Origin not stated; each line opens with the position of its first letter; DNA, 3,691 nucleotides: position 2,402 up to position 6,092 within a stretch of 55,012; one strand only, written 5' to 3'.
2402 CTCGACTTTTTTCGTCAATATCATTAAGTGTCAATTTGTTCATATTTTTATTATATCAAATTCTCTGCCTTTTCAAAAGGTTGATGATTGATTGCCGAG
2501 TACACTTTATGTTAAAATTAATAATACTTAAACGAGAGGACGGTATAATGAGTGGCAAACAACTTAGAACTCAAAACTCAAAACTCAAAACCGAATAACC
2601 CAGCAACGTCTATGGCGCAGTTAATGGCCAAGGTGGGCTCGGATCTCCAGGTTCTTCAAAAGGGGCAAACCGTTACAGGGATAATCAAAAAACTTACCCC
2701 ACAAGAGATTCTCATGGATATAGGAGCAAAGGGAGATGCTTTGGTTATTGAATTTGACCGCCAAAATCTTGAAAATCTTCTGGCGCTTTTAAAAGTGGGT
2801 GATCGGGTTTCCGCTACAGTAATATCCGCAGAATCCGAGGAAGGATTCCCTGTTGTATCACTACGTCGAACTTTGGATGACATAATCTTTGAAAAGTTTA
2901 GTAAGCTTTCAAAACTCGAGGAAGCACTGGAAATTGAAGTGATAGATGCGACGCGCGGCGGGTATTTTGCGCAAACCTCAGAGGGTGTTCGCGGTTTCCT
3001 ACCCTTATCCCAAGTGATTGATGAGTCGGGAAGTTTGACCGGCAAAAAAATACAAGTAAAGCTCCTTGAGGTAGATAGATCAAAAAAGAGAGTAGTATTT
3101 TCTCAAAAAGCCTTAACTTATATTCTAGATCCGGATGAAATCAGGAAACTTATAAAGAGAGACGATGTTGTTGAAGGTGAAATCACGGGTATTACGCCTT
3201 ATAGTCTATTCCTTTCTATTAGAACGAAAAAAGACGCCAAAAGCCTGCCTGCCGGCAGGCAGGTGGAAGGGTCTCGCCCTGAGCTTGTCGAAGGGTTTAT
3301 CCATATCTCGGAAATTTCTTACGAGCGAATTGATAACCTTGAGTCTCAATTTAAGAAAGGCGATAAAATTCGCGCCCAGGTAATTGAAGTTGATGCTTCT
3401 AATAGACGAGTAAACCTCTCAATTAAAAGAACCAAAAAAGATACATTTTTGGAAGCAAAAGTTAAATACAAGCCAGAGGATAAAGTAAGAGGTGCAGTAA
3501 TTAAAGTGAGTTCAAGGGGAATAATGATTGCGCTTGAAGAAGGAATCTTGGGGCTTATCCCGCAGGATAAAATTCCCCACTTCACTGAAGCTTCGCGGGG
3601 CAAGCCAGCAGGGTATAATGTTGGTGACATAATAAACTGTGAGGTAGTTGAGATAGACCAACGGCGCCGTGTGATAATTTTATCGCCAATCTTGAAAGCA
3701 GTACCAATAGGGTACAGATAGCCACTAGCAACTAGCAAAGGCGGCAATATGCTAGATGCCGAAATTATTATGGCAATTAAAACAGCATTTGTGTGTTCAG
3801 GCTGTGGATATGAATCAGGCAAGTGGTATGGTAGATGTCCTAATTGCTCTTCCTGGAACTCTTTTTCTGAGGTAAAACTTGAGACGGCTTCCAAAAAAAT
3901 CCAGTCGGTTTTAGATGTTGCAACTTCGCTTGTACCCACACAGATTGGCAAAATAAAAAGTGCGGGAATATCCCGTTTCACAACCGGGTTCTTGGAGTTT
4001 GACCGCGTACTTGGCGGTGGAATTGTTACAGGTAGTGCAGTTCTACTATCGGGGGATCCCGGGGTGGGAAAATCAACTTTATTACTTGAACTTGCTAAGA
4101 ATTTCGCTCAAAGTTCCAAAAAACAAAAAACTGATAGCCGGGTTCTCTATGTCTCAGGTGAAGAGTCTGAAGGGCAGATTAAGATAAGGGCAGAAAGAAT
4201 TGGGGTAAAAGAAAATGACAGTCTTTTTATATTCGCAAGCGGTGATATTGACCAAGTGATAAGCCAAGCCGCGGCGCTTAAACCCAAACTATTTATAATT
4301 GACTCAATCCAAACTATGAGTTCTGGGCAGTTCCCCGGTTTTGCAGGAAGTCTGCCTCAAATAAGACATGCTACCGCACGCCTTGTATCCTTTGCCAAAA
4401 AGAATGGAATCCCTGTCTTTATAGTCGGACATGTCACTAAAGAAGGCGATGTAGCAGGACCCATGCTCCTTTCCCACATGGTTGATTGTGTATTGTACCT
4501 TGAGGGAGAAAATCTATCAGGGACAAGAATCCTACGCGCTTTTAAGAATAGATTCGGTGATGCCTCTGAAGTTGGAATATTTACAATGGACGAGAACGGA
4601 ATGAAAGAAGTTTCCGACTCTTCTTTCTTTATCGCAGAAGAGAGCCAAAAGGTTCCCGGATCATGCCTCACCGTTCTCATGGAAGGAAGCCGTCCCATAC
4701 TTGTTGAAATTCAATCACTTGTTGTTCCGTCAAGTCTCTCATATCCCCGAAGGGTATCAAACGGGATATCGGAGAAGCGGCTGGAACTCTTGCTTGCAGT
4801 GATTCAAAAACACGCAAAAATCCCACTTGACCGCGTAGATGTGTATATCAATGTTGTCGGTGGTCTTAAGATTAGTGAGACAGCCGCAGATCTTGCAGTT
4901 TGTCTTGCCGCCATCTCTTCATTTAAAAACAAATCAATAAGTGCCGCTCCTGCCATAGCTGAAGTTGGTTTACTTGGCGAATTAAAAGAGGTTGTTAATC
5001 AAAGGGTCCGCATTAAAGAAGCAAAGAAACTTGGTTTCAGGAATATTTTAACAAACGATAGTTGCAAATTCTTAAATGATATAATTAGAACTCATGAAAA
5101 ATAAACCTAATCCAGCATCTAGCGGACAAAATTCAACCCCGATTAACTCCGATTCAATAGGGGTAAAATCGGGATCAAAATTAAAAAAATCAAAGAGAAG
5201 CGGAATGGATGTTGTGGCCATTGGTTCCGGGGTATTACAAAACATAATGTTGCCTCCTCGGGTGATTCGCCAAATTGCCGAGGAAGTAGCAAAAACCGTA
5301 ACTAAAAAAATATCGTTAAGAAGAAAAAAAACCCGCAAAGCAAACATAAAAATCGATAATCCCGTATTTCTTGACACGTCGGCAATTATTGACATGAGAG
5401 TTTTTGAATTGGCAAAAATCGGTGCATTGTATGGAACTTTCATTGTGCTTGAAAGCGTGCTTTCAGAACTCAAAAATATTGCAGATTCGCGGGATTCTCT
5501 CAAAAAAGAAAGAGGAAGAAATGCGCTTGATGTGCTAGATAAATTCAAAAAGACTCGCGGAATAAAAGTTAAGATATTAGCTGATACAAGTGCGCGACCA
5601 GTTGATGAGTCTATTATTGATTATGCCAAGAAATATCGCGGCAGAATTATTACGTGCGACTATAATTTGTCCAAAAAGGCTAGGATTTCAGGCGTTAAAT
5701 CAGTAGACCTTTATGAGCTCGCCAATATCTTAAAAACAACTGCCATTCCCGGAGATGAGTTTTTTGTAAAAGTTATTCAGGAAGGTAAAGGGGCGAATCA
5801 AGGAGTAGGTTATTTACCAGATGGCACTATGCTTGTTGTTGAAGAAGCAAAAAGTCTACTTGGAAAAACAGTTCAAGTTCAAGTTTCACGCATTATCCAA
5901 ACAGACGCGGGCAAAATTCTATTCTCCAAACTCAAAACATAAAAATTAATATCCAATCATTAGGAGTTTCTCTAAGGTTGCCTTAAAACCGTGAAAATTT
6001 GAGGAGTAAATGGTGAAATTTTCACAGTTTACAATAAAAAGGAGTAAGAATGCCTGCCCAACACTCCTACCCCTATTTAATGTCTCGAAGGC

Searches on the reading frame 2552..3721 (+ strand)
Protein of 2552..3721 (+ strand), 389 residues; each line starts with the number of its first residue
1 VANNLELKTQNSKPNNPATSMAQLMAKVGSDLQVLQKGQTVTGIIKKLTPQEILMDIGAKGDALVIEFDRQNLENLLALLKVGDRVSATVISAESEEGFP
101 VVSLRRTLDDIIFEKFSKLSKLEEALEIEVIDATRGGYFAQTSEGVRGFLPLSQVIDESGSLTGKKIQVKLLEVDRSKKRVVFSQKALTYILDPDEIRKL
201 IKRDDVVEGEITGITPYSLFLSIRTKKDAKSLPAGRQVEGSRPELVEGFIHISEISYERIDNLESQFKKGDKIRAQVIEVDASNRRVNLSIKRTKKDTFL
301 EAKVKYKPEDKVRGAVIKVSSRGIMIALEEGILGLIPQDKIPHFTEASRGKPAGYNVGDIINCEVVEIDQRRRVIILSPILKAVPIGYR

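Call 81: search_protein_families(library=pfam, proteins=[window:2552-3721:+], max_evalue=0.0001)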
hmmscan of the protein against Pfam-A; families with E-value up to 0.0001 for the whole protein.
window:2552-3721:+ (389 aa): 5 families
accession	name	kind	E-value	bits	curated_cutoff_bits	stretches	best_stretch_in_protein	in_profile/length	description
PF00575.29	S1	-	2.1e-31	108.5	22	3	246-292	28-74/74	S1 RNA binding domain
PF23459.1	S1_RRP5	-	3.9e-11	43.8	27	0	35-95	1-63/72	RRP5 S1 domain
PF24685.1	OB_RRP5_4th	-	2.5e-07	31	31.5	1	241-281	32-72/92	RRP5 OB-fold domain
PF21710.3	Spt6_S1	-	2.8e-06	28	27.5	0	238-293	32-88/91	Spt6, S1/OB domain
PF18614.7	RNase_II_C_S1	-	1.2e-05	25.5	26.6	0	268-290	35-57/59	RNase II-type exonuclease C-terminal S1 domain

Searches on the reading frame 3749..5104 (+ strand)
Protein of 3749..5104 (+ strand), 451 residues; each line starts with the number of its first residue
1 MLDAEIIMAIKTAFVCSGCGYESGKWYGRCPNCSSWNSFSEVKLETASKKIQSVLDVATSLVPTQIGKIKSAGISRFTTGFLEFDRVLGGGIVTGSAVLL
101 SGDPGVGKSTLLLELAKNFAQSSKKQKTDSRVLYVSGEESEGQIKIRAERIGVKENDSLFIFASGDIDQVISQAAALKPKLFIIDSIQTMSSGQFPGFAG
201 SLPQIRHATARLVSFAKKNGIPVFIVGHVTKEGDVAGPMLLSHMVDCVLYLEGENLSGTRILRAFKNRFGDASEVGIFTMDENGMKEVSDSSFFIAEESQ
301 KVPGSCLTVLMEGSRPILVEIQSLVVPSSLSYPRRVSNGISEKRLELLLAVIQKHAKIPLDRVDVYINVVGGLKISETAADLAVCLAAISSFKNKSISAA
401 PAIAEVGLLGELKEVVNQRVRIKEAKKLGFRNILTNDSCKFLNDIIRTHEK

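Call 81: search_protein_families(library=pfam, proteins=[window:3749-5104:+], max_evalue=0.0001)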
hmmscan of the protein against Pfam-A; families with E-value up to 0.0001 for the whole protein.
window:3749-5104:+ (451 aa): 9 families
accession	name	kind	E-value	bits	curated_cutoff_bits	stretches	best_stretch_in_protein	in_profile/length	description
PF13481.12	AAA_25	-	2.4e-15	57.1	27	1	87-234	25-195/195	AAA domain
PF06745.19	ATPase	-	4.7e-15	56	26.6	1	79-153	3-72/231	KaiC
PF18073.7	Zn_ribbon_LapB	-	5.6e-11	42.4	25.7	1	14-41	1-28/28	Rubredoxin metal binding domain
PF03796.21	DnaB_C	-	1.2e-07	31.9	27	1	78-147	3-66/255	DnaB-like helicase C terminal domain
PF08423.17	Rad51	-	1.1e-06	28.5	22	1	75-240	6-186/244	Rad51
PF13401.12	AAA_22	-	1.4e-05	25.9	27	1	96-228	6-123/130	AAA domain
PF13191.12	AAA_16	-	2.2e-05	25.5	32.6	1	95-131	24-52/167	AAA ATPase domain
PF05729.18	NACHT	-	4.7e-05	23.7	26.7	1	97-192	2-95/167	NACHT domain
PF00004.35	AAA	-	5.5e-05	24.1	21.2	0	98-198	1-74/131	ATPase family associated with various cellular activities (AAA)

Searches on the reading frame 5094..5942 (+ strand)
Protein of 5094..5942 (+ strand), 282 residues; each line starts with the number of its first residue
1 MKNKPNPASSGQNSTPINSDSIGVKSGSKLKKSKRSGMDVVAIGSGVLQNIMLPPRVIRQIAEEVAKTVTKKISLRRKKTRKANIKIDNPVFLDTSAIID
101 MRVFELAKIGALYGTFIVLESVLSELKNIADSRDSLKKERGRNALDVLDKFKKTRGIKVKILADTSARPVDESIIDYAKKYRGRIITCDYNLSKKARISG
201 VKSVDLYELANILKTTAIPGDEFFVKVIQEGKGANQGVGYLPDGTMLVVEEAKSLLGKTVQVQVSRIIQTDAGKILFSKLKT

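Call 81: search_protein_families(library=pfam, proteins=[window:5094-5942:+], max_evalue=0.0001)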
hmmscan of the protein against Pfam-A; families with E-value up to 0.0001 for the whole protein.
window:5094-5942:+ (282 aa): 1 family
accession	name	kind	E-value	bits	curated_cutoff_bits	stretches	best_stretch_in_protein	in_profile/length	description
PF01850.27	PIN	-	6e-05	24.1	23.6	0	91-197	1-119/120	PIN domain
